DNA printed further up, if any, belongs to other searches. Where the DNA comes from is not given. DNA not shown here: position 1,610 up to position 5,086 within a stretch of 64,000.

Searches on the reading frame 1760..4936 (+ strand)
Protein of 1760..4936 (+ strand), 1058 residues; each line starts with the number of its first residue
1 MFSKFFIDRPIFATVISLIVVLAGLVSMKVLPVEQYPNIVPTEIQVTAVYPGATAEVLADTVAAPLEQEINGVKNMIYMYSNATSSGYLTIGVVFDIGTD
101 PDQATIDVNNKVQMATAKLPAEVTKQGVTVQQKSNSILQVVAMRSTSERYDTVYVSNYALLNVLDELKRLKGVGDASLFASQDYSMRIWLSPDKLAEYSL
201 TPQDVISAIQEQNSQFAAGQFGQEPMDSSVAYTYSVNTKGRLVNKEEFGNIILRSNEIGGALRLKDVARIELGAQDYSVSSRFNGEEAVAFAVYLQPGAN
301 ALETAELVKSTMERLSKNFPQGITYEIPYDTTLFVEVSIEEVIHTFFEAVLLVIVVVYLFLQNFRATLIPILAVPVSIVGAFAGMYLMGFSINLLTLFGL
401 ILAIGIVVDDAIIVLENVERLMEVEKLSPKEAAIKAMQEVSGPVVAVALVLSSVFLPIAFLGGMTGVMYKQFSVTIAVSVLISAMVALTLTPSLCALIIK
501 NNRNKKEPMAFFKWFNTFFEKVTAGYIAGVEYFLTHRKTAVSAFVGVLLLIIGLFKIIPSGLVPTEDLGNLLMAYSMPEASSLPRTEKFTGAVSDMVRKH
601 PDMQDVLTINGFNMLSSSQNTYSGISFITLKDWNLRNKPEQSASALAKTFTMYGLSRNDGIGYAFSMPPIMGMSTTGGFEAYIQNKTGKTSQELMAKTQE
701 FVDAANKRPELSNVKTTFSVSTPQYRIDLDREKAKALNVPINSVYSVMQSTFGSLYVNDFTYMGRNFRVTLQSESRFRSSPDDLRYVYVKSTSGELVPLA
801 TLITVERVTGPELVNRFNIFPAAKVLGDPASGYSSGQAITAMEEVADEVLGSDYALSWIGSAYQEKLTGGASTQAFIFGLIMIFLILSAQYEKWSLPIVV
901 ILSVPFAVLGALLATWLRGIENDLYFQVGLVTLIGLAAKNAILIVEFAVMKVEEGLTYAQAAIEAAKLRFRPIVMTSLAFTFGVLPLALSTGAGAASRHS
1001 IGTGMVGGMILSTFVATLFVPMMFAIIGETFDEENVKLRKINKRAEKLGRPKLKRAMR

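Call 76: search_protein_families(library=pfam, proteins=[window:1760-4936:+], max_evalue=0.00001)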
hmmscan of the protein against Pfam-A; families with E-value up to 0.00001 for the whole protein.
window:1760-4936:+ (1058 aa): 2 families
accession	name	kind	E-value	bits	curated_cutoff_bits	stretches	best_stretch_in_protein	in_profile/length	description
PF00873.25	ACR_tran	-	0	1106.6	28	1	2-1027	1-1020/1021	AcrB/AcrD/AcrF family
PF03176.21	MMPL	-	9.1e-14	51.6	20.5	1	320-501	120-305/333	MMPL family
